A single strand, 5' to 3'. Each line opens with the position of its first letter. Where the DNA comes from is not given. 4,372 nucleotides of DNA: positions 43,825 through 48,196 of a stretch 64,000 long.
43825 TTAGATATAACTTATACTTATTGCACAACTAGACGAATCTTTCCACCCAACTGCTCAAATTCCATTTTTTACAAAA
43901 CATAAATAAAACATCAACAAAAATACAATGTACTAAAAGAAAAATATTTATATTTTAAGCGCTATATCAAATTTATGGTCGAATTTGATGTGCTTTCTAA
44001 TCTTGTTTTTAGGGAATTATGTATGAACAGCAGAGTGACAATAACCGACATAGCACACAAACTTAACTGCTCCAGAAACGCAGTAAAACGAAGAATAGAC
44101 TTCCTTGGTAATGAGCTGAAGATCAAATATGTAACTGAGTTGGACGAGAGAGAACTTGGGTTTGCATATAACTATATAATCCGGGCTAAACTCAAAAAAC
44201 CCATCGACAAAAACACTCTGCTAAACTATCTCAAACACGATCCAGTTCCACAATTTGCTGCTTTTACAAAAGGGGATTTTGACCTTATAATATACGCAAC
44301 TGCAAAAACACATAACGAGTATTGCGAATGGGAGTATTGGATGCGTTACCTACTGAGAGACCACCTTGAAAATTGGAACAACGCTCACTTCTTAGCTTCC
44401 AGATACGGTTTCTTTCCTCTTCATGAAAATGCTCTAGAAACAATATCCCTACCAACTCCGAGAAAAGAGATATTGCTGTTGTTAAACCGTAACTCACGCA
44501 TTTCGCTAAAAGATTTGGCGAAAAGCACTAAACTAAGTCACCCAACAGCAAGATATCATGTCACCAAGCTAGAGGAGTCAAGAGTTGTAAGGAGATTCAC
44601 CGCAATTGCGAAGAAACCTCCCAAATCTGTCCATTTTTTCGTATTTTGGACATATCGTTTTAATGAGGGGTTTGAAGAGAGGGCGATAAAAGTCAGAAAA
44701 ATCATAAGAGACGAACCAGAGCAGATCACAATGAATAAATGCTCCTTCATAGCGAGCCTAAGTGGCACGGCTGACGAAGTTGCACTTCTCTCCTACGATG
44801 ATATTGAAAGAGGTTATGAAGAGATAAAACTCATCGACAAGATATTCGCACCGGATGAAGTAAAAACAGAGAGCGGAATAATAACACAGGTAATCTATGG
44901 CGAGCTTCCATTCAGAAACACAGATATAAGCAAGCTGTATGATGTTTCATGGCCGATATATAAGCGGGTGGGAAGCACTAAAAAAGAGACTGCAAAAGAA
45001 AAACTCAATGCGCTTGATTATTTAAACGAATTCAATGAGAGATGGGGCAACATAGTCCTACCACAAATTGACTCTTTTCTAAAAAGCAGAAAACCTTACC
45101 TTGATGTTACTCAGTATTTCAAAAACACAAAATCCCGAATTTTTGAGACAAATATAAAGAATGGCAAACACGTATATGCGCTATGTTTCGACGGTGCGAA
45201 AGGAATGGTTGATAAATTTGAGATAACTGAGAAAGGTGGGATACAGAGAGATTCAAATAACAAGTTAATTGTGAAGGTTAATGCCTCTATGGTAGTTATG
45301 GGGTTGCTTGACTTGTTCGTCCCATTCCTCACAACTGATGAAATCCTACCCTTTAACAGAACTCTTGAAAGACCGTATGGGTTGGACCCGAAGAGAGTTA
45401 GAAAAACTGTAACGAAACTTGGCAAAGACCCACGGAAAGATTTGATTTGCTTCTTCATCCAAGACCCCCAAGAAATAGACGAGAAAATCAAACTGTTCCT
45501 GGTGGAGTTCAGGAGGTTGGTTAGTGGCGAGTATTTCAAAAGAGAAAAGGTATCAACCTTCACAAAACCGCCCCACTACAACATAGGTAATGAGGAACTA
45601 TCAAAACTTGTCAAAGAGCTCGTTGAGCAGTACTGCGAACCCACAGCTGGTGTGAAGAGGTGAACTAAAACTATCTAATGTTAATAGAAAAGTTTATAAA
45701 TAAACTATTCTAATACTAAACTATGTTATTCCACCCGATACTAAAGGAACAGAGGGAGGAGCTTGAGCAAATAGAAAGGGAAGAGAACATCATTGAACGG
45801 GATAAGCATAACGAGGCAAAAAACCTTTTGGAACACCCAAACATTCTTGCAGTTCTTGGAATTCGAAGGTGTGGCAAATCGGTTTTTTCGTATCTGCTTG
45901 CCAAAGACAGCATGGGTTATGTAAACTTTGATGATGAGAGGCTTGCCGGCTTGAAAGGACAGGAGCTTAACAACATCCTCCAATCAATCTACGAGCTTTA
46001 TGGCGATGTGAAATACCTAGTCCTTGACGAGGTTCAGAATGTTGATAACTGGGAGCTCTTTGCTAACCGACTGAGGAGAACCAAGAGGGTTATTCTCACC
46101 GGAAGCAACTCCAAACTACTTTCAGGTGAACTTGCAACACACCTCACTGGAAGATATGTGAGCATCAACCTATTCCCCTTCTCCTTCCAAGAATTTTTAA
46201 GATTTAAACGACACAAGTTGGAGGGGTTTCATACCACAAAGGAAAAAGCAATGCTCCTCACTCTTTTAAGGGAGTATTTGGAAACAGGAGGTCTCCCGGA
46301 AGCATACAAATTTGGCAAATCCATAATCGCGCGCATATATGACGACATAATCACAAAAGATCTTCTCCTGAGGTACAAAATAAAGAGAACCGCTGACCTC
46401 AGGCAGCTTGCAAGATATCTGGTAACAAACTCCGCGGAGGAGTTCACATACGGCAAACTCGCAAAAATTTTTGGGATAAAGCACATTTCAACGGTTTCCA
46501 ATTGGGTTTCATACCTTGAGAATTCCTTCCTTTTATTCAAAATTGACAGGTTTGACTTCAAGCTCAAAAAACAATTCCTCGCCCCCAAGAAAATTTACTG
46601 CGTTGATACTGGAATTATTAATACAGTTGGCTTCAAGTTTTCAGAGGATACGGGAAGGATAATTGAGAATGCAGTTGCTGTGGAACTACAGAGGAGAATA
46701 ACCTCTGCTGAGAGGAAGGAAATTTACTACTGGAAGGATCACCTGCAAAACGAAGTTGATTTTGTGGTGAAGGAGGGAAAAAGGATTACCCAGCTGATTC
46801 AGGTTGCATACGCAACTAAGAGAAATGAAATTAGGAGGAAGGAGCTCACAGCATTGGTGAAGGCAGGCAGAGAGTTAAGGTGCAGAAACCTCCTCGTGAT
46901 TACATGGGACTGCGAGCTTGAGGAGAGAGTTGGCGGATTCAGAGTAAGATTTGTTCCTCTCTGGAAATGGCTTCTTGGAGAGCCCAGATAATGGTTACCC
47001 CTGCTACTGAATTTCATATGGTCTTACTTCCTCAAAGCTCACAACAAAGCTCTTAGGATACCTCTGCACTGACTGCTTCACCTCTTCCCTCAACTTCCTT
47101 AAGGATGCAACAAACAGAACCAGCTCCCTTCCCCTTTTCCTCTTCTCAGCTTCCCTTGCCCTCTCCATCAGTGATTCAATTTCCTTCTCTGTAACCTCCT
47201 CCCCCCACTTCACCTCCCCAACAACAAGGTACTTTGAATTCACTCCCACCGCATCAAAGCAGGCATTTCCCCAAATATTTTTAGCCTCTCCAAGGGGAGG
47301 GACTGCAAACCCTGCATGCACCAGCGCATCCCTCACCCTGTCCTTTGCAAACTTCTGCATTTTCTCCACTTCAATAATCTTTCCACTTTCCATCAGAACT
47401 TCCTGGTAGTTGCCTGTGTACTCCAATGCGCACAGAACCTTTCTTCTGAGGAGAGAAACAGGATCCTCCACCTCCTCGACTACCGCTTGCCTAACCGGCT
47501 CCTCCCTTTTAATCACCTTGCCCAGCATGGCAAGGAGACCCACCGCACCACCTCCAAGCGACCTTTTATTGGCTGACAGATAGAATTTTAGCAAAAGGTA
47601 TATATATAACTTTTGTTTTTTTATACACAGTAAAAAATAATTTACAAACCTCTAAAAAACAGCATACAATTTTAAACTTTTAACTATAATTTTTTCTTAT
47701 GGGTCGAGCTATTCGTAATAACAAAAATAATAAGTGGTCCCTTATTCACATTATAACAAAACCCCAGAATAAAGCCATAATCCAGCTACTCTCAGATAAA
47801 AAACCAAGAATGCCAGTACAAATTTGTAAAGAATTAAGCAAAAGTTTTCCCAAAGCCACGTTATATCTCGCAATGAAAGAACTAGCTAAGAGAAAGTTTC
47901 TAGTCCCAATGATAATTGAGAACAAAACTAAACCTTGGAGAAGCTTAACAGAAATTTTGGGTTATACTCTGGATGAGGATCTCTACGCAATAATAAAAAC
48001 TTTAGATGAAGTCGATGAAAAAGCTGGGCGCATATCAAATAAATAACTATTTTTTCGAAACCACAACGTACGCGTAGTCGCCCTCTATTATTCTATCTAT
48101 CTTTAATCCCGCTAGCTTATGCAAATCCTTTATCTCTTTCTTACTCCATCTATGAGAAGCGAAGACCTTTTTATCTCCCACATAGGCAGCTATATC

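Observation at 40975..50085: Twice-occurring cassette: unknown small protein, Lrp/AsnC-like regulator and class I SAM methyltransferase, linked to a putative PD-(D/E)xK nuclease and COG1373 ATPases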

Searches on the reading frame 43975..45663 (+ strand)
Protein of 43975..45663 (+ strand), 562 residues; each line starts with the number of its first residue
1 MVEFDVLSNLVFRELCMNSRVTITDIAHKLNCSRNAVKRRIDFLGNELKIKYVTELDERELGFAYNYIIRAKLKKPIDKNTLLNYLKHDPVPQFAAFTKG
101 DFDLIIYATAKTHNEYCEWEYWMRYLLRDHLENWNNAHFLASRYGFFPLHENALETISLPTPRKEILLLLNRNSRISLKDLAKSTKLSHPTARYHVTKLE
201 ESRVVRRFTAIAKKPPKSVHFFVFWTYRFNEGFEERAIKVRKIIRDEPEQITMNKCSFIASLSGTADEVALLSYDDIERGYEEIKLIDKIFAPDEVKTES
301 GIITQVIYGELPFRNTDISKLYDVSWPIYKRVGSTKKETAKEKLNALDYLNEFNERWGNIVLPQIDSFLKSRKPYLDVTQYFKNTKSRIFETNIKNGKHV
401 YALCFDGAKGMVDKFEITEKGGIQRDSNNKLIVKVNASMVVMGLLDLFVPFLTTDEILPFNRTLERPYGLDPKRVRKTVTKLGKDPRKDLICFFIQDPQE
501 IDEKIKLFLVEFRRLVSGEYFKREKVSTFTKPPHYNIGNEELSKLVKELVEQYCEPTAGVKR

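Call 4: search_protein_families(library=pfam, max_evalue=0.01, proteins=[window:43975-45663:+])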
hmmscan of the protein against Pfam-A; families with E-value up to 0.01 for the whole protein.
window:43975-45663:+ (562 aa): 15 families
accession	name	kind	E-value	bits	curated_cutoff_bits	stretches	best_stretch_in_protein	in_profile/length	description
PF13412.12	HTH_24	-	6.2e-15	54.9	21.9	2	164-206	6-48/48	Winged helix-turn-helix DNA-binding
PF13404.12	HTH_AsnC-type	-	9.9e-12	44.9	27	2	165-200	7-42/42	AsnC-type helix-turn-helix domain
PF08279.18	HTH_11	-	1.1e-08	35.2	25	1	19-44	14-39/55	HTH domain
PF12840.13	HTH_20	-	5.4e-07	29.9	27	1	163-206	6-49/51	Helix-turn-helix domain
PF01047.28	MarR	-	1.4e-05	25.3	24.6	1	165-207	7-49/59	MarR family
PF12802.13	MarR_2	-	3.3e-05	24.4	27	1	162-207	6-52/61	MarR family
PF01022.26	HTH_5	-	3.9e-05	23.9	22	1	163-206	4-46/47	Bacterial regulatory protein, arsR family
PF09339.16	HTH_IclR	-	0.0001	22.4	22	0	166-207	8-50/52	IclR helix-turn-helix domain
PF08280.17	HTH_Mga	-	0.00042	20.7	23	0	18-46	17-45/59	M protein trans-acting positive regulator (MGA) HTH domain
PF13730.12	HTH_36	-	0.0011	19.1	25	0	23-42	28-47/55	Helix-turn-helix domain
PF02002.24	TFIIE_alpha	-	0.0018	18.5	22.9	0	164-206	16-58/105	TFIIE alpha subunit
PF04967.18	HTH_10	-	0.0023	18.1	23.1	0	174-201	22-49/53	HTH DNA binding domain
PF13542.12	HTH_Tnp_ISL3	-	0.0024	17.7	27.4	0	14-42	22-48/51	Helix-turn-helix domain of transposase family ISL3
PF08220.18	HTH_DeoR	-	0.004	17.3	21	0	164-207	3-46/57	DeoR-like helix-turn-helix domain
PF07453.19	NUMOD1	-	0.0099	16.5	22.8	0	177-196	18-37/37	NUMOD1 domain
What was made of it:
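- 43975..45663 (+): 562-aa protein with two Lrp/AsnC-type HTH modules and a long C-terminal region. It is the divergent partner of nucA. Pfam HTH_24 and HTH_AsnC-type, two matched stretches each (call 4).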

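Call 15: search_protein_families(library=ncbifam, max_evalue=0.01, proteins=[window:43975-45663:+])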
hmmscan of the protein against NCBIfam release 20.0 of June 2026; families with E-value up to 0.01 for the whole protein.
window:43975-45663:+ (562 aa): 15 families
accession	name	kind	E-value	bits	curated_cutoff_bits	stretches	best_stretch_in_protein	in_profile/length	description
NF053758.1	ChrTpTrnRegChrS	equivalog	5.6e-13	49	250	2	157-214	10-67/158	chromate efflux transcriptional regulator ChrS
NF040947.1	trans_reg_LysM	equivalog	1.6e-11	44.1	180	2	165-214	7-56/136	HTH-type transcriptional regulator LysM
TIGR01884.1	cas_HTH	subfamily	4e-07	29.6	60.2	1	156-207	135-188/202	CRISPR-associated CARF protein Csa3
NF008384.0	PRK11179.1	equivalog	7.4e-07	29.1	227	1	3-112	6-116/153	transcriptional regulator AsnC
NF040820.1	trans_reg_LrpA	equivalog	2e-06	27.7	250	0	11-66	9-65/141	HTH-type transcriptional regulator LrpA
NF041395.1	TranRegLrpA1_Halo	equivalog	2.3e-05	24.4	250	1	163-210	7-54/142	HTH-type transcriptional regulator LrpA1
NF053606.1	Sta1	subfamily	2.4e-05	24.4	80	0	11-74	25-90/100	Sta1 family transcriptional regulator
NF003107.0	PRK04028.1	equivalog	3.4e-05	22.4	456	1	372-414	278-320/630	Glu-tRNA(Gln) amidotransferase subunit GatE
NF041396.1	TranRegLrp_Halo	equivalog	0.0003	20.7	190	0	169-211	13-55/149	HTH-type transcriptional regulator Lrp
NF033788.1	HTH_metalloreg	subfamily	0.00067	19.4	55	0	163-207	13-57/77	metalloregulator ArsR/SmtB family transcription factor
NF040939.2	trans_reg_lrs14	equivalog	0.0014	18.6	90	0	167-209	28-70/103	Lrs14 family HTH-type transcriptional regulator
NF010034.0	PRK13509.1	equivalog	0.0015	17.9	244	0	164-208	8-52/251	HTH-type transcriptional regulator UlaR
TIGR02702.1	SufR_cyano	equivalog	0.0016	18.1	178.8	0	163-207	3-47/208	iron-sulfur cluster biosynthesis transcriptional regulator SufR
TIGR02985.1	Sig70_bacteroi1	subfamily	0.0062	16.8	126.4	0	153-198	111-153/162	RNA polymerase sigma-70 factor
NF041397.1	TranRegGlpR_Halo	equivalog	0.0065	16.1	300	0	160-208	3-52/253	HTH-type transcriptional regulator GlpR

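Call 16: search_protein_families(library=padloc, max_evalue=0.01, proteins=[window:43975-45663:+])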
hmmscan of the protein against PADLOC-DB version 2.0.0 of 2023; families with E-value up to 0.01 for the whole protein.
window:43975-45663:+ (562 aa): 12 families
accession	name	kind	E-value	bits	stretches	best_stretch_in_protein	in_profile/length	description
PDLC01434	CasR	-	1.3e-09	36.2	1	161-207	128-173/191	"CAS-I,CAS-II,CAS-III,CAS-IV,CAS-V,CAS-VI; associated_signaling"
PDLC01268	CasR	-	6.8e-08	30.7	1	160-206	123-168/179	"CAS-I,CAS-II,CAS-III,CAS-IV,CAS-V,CAS-VI; associated_signaling"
PDLC01879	CARF3--CARF_TM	-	1.3e-07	29.5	1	158-207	153-202/222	-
PDLC01852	CARF3--CARF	-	1.8e-07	29.3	0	159-206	141-188/208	-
PDLC01860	CARF3--CARF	-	9.1e-07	27.2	1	160-209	142-191/210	-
PDLC01866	CARF3--CARF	-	7.3e-06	24.1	1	161-207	139-185/207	-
PDLC01438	Csa3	-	4.1e-05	21.8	1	162-251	149-209/305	"CAS-I,CAS-II,CAS-III,CAS-IV,CAS-V,CAS-VI; associated_signaling"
PDLC03963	SoFic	-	4.8e-05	20.9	1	117-209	247-341/361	-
PDLC01720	Csa3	-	0.00016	20.2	1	159-207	22-77/118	Csa3_1_CAS-I-II-III-IV-V-VI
PDLC01848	CARF3--CARF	-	0.00048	17.9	0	164-212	140-186/197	-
PDLC01853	CARF3--CARF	-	0.0026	15.5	1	159-209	136-188/209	-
PDLC01044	Csa3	-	0.0031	15.4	0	165-202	140-176/194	Type I-A associated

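Call 81: list_cluster_members(proteins=[P0038, P0041, P0025, L047:3737-4615:+, L047:5404-6048:+, window:43975-45663:+, window:39637-40947:+, L025:2543-3325:+, L025:3322-4539:+])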
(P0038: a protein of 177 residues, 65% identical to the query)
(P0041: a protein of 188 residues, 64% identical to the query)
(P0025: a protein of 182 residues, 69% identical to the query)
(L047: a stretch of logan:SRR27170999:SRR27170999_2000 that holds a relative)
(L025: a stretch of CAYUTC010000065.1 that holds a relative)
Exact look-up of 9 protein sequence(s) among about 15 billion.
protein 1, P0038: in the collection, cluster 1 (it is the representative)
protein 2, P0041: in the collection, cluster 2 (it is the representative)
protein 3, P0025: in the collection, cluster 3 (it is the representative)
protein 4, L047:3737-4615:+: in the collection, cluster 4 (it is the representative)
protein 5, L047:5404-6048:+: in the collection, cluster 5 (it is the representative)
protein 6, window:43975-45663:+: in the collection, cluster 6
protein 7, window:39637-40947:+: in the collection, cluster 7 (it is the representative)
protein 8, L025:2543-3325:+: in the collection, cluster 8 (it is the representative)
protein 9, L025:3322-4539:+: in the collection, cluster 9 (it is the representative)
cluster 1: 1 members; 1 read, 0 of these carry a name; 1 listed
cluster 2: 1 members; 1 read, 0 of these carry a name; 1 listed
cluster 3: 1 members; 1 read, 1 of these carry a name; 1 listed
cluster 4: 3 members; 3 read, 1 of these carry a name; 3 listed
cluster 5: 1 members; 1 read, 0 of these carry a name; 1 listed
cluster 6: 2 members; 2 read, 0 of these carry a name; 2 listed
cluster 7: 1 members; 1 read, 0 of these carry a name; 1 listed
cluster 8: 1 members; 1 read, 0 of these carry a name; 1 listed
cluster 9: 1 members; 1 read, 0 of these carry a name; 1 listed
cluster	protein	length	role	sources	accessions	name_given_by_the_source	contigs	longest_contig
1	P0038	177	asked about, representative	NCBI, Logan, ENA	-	-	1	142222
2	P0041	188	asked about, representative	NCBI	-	-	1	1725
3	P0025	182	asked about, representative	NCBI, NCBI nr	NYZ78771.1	hypothetical protein H0N99_01340 [Candidatus Micrarchaeota archaeon] | hypothetical protein [Candidatus Micrarchaeota archaeon]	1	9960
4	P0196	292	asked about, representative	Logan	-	-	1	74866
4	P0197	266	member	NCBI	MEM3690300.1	MAG: dihydroorotate dehydrogenase, partial [Candidatus Micrarchaeia archaeon]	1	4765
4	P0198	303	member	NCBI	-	-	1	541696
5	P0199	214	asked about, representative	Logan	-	-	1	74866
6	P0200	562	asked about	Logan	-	-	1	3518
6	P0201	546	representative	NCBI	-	-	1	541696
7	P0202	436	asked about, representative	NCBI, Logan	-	-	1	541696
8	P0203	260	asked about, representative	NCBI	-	-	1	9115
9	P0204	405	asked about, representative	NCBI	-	-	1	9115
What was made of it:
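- The piece between the nuc copies assembles separately as a 3,518-nt contig (call 81).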

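Call 89: search_protein_families(library=phrogs, max_evalue=0.01, proteins=[window:43975-45663:+])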
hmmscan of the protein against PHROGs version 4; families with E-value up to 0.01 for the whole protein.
window:43975-45663:+ (562 aa): 4 families
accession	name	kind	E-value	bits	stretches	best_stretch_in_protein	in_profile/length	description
phrog_5978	-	unknown function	1.1e-05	25.7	0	115-209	252-345/364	-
phrog_12156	-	DNA, RNA and nucleotide metabolism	7.8e-05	22.5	0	156-207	418-469/485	DNA helicase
phrog_678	-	DNA, RNA and nucleotide metabolism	0.00074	20.2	1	165-207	75-117/346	replication initiation O-like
phrog_14147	-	transcription regulation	0.0012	19.4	0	163-209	9-55/256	transcriptional regulator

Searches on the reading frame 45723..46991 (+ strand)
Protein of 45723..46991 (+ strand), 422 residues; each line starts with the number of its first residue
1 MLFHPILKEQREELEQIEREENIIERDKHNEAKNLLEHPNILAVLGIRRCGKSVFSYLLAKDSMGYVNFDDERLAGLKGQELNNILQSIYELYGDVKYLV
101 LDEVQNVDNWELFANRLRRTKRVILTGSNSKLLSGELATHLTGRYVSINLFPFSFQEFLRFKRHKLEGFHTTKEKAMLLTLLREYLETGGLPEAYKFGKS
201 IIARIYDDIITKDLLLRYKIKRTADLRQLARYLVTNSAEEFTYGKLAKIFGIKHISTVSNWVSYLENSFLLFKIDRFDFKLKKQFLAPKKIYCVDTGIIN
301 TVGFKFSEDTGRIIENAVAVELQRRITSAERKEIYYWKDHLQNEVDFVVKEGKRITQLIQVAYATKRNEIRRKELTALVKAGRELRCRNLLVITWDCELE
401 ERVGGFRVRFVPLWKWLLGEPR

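Call 15: search_protein_families(library=ncbifam, max_evalue=0.01, proteins=[window:45723-46991:+])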
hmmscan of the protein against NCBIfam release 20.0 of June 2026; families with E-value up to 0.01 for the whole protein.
window:45723-46991:+ (422 aa): 0 families

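Call 16: search_protein_families(library=padloc, max_evalue=0.01, proteins=[window:45723-46991:+])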
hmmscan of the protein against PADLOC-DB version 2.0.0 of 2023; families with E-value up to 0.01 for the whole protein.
window:45723-46991:+ (422 aa): 8 families
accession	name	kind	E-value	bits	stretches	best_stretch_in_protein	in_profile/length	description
PDLC04787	PDC-S01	-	8.8e-107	355.5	1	21-419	8-408/412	-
PDLC04789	PDC-S01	-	4e-45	152.5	1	24-357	2-335/375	-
PDLC04790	PDC-S01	-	6.2e-43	145.1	1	22-380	10-384/422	-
PDLC04791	PDC-S01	-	9e-27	91.7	1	38-380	16-365/395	-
PDLC04786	PDC-S01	-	1.3e-18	65.1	1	42-361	23-384/439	-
PDLC04788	PDC-S01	-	3.7e-14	50.5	1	43-355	23-375/448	-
PDLC04792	PDC-S01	-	5e-08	29.9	1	98-354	89-375/452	-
PDLC01590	Cmr5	-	0.00079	17.8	1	364-420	21-78/130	CAS-III-B; effector_SS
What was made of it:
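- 45723..46991 (+): COG1373-type ATPase B, an independent PDC-S01 defence candidate that converges on nucB. PADLOC PDC-S01, E 8.8e-107 (call 16).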

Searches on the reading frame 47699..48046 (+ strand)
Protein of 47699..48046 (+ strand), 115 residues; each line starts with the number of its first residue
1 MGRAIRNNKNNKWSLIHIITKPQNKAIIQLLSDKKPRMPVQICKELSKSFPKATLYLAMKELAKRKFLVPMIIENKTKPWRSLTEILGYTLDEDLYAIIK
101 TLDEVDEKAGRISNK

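Call 4: search_protein_families(library=pfam, max_evalue=0.01, proteins=[window:47699-48046:+])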
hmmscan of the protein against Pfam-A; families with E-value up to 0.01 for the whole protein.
window:47699-48046:+ (115 aa): 0 families

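Call 15: search_protein_families(library=ncbifam, max_evalue=0.01, proteins=[window:47699-48046:+])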
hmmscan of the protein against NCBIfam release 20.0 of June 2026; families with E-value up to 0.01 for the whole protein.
window:47699-48046:+ (115 aa): 1 family
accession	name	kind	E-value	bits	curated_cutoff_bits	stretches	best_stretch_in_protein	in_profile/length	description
NF005061.0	PRK06474.1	equivalog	0.0032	17.4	121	1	17-98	6-82/178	hypothetical protein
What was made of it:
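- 47699..48046 (+): 115-aa putative wHTH gene, divergent partner of nucB. Only one weak NCBIfam hit (call 15).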

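Call 16: search_protein_families(library=padloc, max_evalue=0.01, proteins=[window:47699-48046:+])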
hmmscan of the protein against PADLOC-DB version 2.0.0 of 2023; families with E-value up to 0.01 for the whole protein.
window:47699-48046:+ (115 aa): 0 families

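Call 89: search_protein_families(library=phrogs, max_evalue=0.01, proteins=[window:47699-48046:+])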
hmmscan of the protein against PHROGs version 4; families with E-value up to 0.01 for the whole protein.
window:47699-48046:+ (115 aa): 0 families
